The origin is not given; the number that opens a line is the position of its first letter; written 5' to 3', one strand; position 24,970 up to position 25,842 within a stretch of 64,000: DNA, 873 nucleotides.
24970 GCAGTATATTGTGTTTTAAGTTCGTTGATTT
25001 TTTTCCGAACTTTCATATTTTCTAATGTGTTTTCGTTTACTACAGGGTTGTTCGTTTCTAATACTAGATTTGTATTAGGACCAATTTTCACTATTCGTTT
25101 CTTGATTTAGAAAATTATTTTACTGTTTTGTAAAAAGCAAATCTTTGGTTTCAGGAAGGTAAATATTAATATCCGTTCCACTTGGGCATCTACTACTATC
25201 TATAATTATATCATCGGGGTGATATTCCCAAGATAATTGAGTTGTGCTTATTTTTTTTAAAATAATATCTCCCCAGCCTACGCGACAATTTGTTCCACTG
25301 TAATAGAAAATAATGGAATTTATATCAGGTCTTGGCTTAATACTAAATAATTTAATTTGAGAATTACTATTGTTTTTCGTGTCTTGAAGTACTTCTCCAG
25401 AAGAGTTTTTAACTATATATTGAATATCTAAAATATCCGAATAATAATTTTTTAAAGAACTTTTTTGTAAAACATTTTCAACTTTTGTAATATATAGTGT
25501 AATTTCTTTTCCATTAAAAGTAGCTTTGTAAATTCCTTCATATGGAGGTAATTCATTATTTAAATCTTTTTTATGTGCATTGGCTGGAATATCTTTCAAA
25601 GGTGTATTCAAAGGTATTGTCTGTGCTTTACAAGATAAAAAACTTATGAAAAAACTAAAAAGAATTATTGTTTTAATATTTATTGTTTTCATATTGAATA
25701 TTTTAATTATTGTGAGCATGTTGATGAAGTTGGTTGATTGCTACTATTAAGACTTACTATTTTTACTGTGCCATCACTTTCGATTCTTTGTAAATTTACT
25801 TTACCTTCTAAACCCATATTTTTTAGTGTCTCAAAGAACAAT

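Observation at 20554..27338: Polymorphic JAB-like lipoprotein toxin/partner locus: one expressed pair plus four tandem orphan cassettes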

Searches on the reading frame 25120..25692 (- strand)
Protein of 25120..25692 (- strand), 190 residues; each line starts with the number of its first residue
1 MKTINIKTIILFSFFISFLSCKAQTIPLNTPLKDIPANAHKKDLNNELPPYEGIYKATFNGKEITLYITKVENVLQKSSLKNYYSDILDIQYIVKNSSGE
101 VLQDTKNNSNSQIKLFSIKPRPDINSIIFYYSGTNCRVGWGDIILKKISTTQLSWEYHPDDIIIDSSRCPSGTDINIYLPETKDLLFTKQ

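Call 5: search_protein_families(library=pfam, proteins=[window:25120-25692:-], max_evalue=1)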
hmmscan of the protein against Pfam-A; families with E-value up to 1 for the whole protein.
window:25120-25692:- (190 aa): 1 family
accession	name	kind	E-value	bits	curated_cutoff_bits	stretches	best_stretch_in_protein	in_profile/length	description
PF20448.3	DUF6705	-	7.2e-08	32.9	24.4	1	1-137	1-119/188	Family of unknown function (DUF6705)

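Call 7: search_protein_families(library=ncbifam, proteins=[window:25120-25692:-], max_evalue=1)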
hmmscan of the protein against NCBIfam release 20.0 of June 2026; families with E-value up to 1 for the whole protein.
window:25120-25692:- (190 aa): 0 families

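Call 43: find_homologous_proteins(query=window:25120-25692:-, max_evalue=0.001)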
Query window:25120-25692:- (190 aa): 220 proteins with E <= 0.001 among 303 candidates; the best 120 are listed.
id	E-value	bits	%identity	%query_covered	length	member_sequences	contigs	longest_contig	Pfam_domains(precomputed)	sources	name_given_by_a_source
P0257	2.5e-121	420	100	100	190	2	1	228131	PF20448.4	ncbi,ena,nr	nr:DUF6705 family protein [uncultured Chryseobacterium sp.]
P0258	7.5e-102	357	83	100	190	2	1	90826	PF20448.4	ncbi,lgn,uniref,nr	ncbi:DUF6705 family protein [Chryseobacterium polytrichastri]|uniref:DUF6705 domain-containing prote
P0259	2.2e-97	342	81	97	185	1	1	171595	PF20448.4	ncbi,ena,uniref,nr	ncbi:DUF6705 family protein [Chryseobacterium sp.]|uniref:DUF6705 family protein n=1 Tax=Chryseobact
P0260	2.1e-96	339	78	100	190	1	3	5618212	-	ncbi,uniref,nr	ncbi:hypothetical protein C1637_15425 [Chryseobacterium lactis]|uniref:GLPGLI family protein n=1 Tax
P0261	5.5e-93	328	77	100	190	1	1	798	PF20448.4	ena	-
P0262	7.9e-93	327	80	100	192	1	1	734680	-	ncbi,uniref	ncbi:DUF6705 family protein [Chryseobacterium tongliaoense]|uniref:DUF6705 family protein n=1 Tax=Ch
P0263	2.7e-84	299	73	97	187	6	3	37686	PF20448.4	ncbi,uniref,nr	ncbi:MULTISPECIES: DUF6705 family protein [unclassified Chryseobacterium]|uniref:DUF6705 family prot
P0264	6.7e-84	298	75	100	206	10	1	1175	PF20448.4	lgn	-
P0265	7.6e-84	298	72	100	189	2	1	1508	PF20448.4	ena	-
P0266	8.1e-83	295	73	100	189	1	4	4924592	-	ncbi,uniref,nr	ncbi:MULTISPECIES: DUF6705 family protein [Chryseobacterium]|uniref:DUF6705 family protein n=1 Tax=C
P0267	1.3e-82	294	72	100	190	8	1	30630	PF20448.4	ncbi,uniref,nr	ncbi:hypothetical protein LXM63_21255 [Chryseobacterium gleum]|uniref:DUF6705 family protein n=1 Tax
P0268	2.0e-82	293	71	100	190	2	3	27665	PF20448.4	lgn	-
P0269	2.0e-81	290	72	100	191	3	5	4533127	PF20448.4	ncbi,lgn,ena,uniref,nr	ncbi:hypothetical protein CLU97_0239 [Chryseobacterium sp. 7]|uniref:DUF6705 family protein n=1 Tax=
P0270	2.8e-81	290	71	100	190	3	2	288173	-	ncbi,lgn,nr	ncbi:DUF6705 family protein [Chryseobacterium contaminans]|nr:DUF6705 family protein [Chryseobacteri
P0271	3.0e-81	290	71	97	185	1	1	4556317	-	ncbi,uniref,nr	ncbi:hypothetical protein M2347_002560 [Chryseobacterium sp. H1D6B]|uniref:DUF6705 family protein n=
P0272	5.1e-81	289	72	100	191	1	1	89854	PF20448.4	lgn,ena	-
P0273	9.4e-81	288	70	100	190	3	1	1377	PF20448.4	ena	-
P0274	6.5e-80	285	69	100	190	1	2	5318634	PF20448.4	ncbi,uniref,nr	ncbi:hypothetical protein EG339_03485 [Chryseobacterium bernardetii]|uniref:DUF6705 domain-containin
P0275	1.8e-79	284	70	100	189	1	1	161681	PF20448.4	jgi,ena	-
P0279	3.5e-77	276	63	100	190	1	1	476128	PF20448.4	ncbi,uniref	ncbi:DUF6705 family protein [Chryseobacterium sp. SIMBA_028]|uniref:DUF6705 family protein n=1 Tax=C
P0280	1.0e-76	275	67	100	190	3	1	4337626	PF20448.4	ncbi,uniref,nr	ncbi:DUF6705 family protein [Chryseobacterium gallinarum]|uniref:DUF6705 domain-containing protein n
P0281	2.8e-76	273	66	100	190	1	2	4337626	PF20448.4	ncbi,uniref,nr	ncbi:DUF6705 family protein [Chryseobacterium gallinarum]|uniref:DUF6705 domain-containing protein n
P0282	1.3e-75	271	67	96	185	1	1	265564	PF20448.4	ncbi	ncbi:DUF6705 family protein [Chryseobacterium sp. M5A1_1a]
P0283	6.3e-75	269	66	100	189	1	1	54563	PF20448.4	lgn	-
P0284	2.8e-74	267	64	100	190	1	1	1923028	PF20448.4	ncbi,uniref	ncbi:DUF6705 family protein [Chryseobacterium kwangjuense]|uniref:DUF6705 family protein n=1 Tax=Chr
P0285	3.3e-74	267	63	100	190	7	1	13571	PF20448.4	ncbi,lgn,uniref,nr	ncbi:DUF6705 family protein [Chryseobacterium sp. RU33C]|uniref:DUF6705 family protein n=1 Tax=Chrys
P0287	8.3e-74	265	68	97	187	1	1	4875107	PF20448.4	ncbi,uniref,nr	ncbi:MAG: hypothetical protein MUW56_05730 [Chryseobacterium sp.]|uniref:DUF6705 family protein n=1 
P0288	8.8e-74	265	66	98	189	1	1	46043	PF20448.4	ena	-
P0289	8.8e-74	265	65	98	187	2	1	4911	PF20448.4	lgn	-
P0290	1.1e-73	265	67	100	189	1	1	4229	PF20448.4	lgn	-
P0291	1.6e-73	264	61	100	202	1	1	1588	PF20448.4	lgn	-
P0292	2.0e-73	264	62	100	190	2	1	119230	PF20448.4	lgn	-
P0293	2.8e-73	264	67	100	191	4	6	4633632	PF20448.4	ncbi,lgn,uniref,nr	ncbi:DUF6705 family protein [Chryseobacterium gallinarum]|uniref:DUF6705 domain-containing protein n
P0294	9.5e-73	262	64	97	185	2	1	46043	PF20448.4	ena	-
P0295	1.6e-72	261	62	100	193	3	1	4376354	PF20448.4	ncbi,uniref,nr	ncbi:DUF6705 family protein [Chryseobacterium camelliae]|uniref:DUF6705 family protein n=1 Tax=Chrys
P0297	1.8e-72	261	65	98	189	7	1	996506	PF20448.4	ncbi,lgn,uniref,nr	ncbi:hypothetical protein SAMN05421664_3396 [Chryseobacterium soldanellicola]|uniref:DUF6705 domain-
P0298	2.0e-72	261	64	100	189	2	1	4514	PF20448.4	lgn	-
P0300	5.3e-72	259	66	100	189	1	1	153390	PF20448.4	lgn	-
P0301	7.1e-72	259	65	98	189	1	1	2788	PF20448.4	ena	-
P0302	7.9e-72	259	63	100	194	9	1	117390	PF20448.4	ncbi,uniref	ncbi:DUF6705 family protein [Chryseobacterium gossypii]|uniref:DUF6705 family protein n=1 Tax=Chryse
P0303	1.5e-71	258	64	97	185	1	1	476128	PF20448.4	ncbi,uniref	ncbi:DUF6705 family protein [Chryseobacterium sp. SIMBA_028]|uniref:DUF6705 family protein n=1 Tax=C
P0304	1.9e-71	258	64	98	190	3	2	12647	PF20448.4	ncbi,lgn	-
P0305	4.5e-71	256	60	100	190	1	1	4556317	PF20448.4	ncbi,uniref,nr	ncbi:hypothetical protein M2347_003337 [Chryseobacterium sp. H1D6B]|uniref:DUF6705 family protein n=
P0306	5.7e-71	256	64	98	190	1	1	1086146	PF20448.4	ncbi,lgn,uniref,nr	ncbi:DUF6705 family protein [Chryseobacterium paridis]|uniref:DUF6705 domain-containing protein n=1 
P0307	2.8e-70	254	63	100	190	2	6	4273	PF20448.4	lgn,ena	-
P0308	3.1e-70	254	63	100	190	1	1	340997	PF20448.4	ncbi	-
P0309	3.3e-70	254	63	99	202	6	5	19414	PF20448.4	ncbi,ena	-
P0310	3.3e-70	254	62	100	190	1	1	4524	PF20448.4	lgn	-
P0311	5.0e-70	253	64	100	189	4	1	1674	PF20448.4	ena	-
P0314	1.4e-69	251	61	100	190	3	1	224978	PF20448.4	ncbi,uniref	ncbi:DUF6705 family protein [Chryseobacterium contaminans]|uniref:DUF6705 family protein n=1 Tax=Chr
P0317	9.8e-69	249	63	97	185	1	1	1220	PF20448.4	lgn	-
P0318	1.1e-68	249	63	98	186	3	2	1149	PF20448.4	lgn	-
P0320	1.4e-68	248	64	100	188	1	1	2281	PF20448.4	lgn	-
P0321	1.4e-68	248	64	93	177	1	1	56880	PF20448.4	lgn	-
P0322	1.9e-68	248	62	100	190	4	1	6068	PF20448.4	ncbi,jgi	jgi:hypothetical protein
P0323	4.2e-68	247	61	98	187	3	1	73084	PF20448.4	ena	-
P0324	4.5e-68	247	59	100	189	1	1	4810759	PF20448.4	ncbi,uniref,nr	ncbi:DUF6705 family protein [Chryseobacterium sp. G0201]|uniref:DUF6705 family protein n=1 Tax=Chrys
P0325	5.0e-68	246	66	91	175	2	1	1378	PF20448.4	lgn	-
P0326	6.3e-68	246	61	100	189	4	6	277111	PF20448.4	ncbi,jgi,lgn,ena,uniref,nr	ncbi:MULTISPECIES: DUF6705 family protein [Chryseobacterium]|uniref:DUF6705 family protein n=1 Tax=C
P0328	7.7e-68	246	62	98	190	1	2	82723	PF20448.4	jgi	jgi:hypothetical protein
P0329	1.2e-67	245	61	100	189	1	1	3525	PF20448.4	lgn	-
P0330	1.3e-67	245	59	100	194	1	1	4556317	PF20448.4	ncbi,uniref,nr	ncbi:hypothetical protein M2347_002558 [Chryseobacterium sp. H1D6B]|uniref:DUF6705 family protein n=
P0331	2.4e-67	244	59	100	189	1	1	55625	PF20448.4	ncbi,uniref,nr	ncbi:DUF6705 family protein [Chryseobacterium sp. HMWF035]|uniref:DUF6705 family protein n=2 Tax=unc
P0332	4.3e-67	243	63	100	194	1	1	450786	PF20448.4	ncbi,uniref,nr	ncbi:hypothetical protein ACM39_05150 [Chryseobacterium sp. FH2]|uniref:DUF6705 family protein n=1 T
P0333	7.8e-67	243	61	100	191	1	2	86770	PF20448.4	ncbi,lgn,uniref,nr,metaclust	ncbi:DUF6705 family protein [Chryseobacterium populi]|uniref:DUF6705 domain-containing protein n=1 T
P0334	8.0e-67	243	59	100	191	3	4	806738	PF20448.4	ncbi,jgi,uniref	ncbi:DUF6705 family protein [Chryseobacterium sp. 22532]|jgi:hypothetical protein|uniref:DUF6705 fam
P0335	8.9e-67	242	63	90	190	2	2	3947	PF20448.4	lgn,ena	-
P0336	1.0e-66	242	58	100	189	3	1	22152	PF20448.4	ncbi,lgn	-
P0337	1.1e-66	242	62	100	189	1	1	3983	PF20448.4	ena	-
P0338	1.3e-66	242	60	100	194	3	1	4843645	PF20448.4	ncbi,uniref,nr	ncbi:hypothetical protein A0O34_15605 [Chryseobacterium glaciei]|uniref:DUF6705 domain-containing pr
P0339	1.6e-66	242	59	100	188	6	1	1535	PF20448.4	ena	-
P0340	1.4e-65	238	59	100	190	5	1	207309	PF20448.4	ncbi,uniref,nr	ncbi:DUF6705 family protein [Chryseobacterium timonianum]|uniref:DUF6705 family protein n=1 Tax=Chry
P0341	1.4e-65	238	64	100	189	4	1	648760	PF20448.4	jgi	-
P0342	1.5e-65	238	60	100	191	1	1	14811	PF20448.4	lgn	-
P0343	2.5e-65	238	63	89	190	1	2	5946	PF20448.4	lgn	-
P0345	3.4e-65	237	59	100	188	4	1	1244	PF20448.4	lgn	-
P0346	4.0e-65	237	60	97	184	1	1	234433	PF20448.4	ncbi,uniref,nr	ncbi:DUF6705 family protein [Chryseobacterium takakiae]|uniref:DUF6705 domain-containing protein n=1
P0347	6.0e-65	236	59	100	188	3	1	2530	PF20448.4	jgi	-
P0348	7.1e-65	236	59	100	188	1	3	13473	PF20448.4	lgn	-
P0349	7.1e-65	236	58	100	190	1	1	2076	PF20448.4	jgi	jgi:hypothetical protein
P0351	1.0e-64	236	60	100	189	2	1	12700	PF20448.4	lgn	-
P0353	1.6e-64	235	59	96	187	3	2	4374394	PF20448.4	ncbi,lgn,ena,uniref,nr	ncbi:hypothetical protein QE422_003954 [Chryseobacterium sp. SORGH_AS 447]|uniref:DUF6705 family pro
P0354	1.6e-64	235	62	93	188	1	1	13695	PF20448.4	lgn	-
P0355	2.4e-64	234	59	97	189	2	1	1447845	PF20448.4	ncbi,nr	ncbi:DUF6705 family protein [Chryseobacterium defluvii]|nr:DUF6705 family protein [Chryseobacterium 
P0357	3.3e-64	234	58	96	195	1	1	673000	PF20448.4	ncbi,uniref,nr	ncbi:hypothetical protein SAMN05660477_00100 [Soonwooa buanensis]|uniref:DUF6705 domain-containing p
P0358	3.5e-64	234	60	100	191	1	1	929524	PF20448.4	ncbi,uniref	ncbi:DUF6705 family protein [Chryseobacterium tongliaoense]|uniref:DUF6705 family protein n=1 Tax=Ch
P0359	4.3e-64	234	64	89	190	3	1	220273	PF20448.4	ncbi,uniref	ncbi:DUF6705 family protein [uncultured Chryseobacterium sp.]|uniref:DUF6705 family protein n=1 Tax=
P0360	4.5e-64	234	59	100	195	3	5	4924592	PF20448.4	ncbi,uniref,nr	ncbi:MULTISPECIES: DUF6705 family protein [Chryseobacterium]|uniref:DUF6705 family protein n=1 Tax=C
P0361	4.5e-64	234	59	100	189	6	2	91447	PF20448.4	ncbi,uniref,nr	ncbi:DUF6705 family protein [Chryseobacterium lathyri]|uniref:DUF6705 domain-containing protein n=1 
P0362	4.7e-64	233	57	100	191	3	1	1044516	PF20448.4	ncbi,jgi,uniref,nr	ncbi:hypothetical protein J2786_002067 [Chryseobacterium vietnamense]|jgi:hypothetical protein|unire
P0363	4.7e-64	233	60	100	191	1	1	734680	PF20448.4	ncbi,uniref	ncbi:DUF6705 family protein [Chryseobacterium tongliaoense]|uniref:DUF6705 family protein n=1 Tax=Ch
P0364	5.5e-64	233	58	100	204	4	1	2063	PF20448.4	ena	-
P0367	9.6e-64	232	57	100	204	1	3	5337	PF20448.4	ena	-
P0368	1.0e-63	232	60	97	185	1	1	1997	PF20448.4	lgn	-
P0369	1.3e-63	232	59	94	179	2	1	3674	PF20448.4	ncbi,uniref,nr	ncbi:DUF6705 family protein [uncultured Chryseobacterium sp.]|uniref:DUF6705 family protein n=1 Tax=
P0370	4.1e-63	230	61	89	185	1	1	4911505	PF20448.4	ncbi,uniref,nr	ncbi:DUF6705 family protein [Chryseobacterium gambrini]|uniref:DUF6705 family protein n=1 Tax=Chryse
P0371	6.1e-63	230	60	91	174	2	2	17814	PF20448.4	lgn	-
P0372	1.0e-62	229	58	96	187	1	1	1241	PF20448.4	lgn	-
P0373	1.1e-62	229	60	94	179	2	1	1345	PF20448.4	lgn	-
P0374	1.2e-62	229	59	100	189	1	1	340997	PF20448.4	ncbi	-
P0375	2.2e-62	228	59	100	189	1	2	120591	PF20448.4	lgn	-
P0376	2.2e-62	228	57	100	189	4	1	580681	PF20448.4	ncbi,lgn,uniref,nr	ncbi:DUF6705 family protein [Chryseobacterium sp. FH2]|uniref:DUF6705 family protein n=1 Tax=Chryseo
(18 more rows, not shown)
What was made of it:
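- On Pfam DUF6705 (PF20448): Database homologues are annotated DUF6705 (call 43).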

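Call 52: predict_structure(alignment_id=A3)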
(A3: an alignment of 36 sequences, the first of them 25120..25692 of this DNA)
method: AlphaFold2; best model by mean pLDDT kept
length: 190 residues; sequences in the alignment: 36
mean_pLDDT: 88.2   pTM: 0.80
mean pLDDT of the five models: 88.2, 88.1, 87.8, 87.7, 86.8
residues with pLDDT >= 90: 125; 70-90: 38; 50-70: 25; < 50: 2
segments of 3 or more residues with pLDDT < 50: none
pLDDT, mean of each block of 10 residues (from residue 1): 61 59 82 92 94 97 97 92 96 96 91 93 95 89 96 95 72 85 93
secondary structure, 60 per line:
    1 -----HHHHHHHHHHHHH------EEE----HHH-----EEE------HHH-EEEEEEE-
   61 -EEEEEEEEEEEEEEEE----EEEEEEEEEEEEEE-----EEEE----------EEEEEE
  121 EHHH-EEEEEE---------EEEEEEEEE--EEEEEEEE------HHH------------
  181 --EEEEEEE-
elements in order: H6-18 E25-27 E40-42 E53-59 E62-77 E82-95 E101-104 E115-121 E126-131 E141-149 E152-159 E183-189

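Call 54: fold_search(model_id=the predicted structure, library=pdb)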
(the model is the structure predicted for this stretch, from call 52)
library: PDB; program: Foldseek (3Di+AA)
matches with E <= 10: 340; with E <= 0.001: 0
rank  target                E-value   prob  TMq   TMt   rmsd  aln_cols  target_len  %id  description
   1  9hag                  4.9e-02  0.98  0.35  0.54   5.1       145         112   12  De novo designed beta barrel fold BBF-14 (released 2024-12-18)
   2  4qcd                  6.4e-02  0.23  0.19  0.16  14.2       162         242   12  Neutron crystal structure of phycocyanobilin:ferredoxin oxidoreductase in complex with biliverdin IXalpha at room temper (released 2015-04-29)
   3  6ohh_A                6.8e-02  0.80  0.29  0.40   7.9       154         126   12  Structure of EF1p2_mFAP2b bound to DFHBI (released 2020-04-08)
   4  6ohh_B                7.1e-02  0.80  0.29  0.40   7.7       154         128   12  Structure of EF1p2_mFAP2b bound to DFHBI (released 2020-04-08)
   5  2d1e                  7.5e-02  0.25  0.18  0.15  14.7       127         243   12  Crystal structure of PcyA-biliverdin complex (released 2006-01-24)
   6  4u3q_B                9.8e-02  0.92  0.30  0.52  10.5       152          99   10  Crystal Structure of Recombinant TP0435 from Treponema pallidum (released 2014-10-22)
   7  7ykb                  9.8e-02  0.23  0.18  0.15  14.8       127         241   11  Neutron Structure of PcyA D105N Mutant Complexed with Biliverdin at Room Temperature (released 2023-01-25)
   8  4eoe                  1.2e-01  0.28  0.19  0.16  14.0       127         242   12  Crystal structure of H74A synechocystis sp. pcya (released 2012-08-29)
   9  6czi_A                1.3e-01  0.92  0.34  0.54   5.5       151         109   11  Structure of a redesigned beta barrel, mFAP1, bound to DFHBI (released 2018-09-19)
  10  6czh_B                1.4e-01  0.90  0.34  0.53   6.1       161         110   11  Structure of a redesigned beta barrel, mFAP0, bound to DFHBI (released 2018-09-19)
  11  3f0l                  1.5e-01  0.14  0.18  0.15  14.8       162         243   12  Crystal structure of oxidized D105N Synechocystis sp. PcyA (released 2009-10-13)
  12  5zhg                  1.6e-01  0.12  0.15  0.17  16.9       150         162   15  Human group C rotavirus VP8*s recognize type A histo-blood group antigens as ligands (released 2018-04-11)
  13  3nb8                  1.7e-01  0.25  0.19  0.16  13.9       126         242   11  Crystal structure of oxidized H88Q Synechocystis sp. PCYA (released 2010-10-06)
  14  3i95                  1.8e-01  0.18  0.18  0.15  14.3       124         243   11  Crystal structure of E76Q mutant PcyA-biliverdin complex (released 2009-10-27)
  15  4eoc                  1.9e-01  0.15  0.19  0.16  14.1       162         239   12  Crystal structure of h74q Synechocystis sp. PCYA (released 2012-08-29)
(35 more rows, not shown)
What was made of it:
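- The partner is a predicted small beta-barrel lipoprotein (calls 52, 54).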
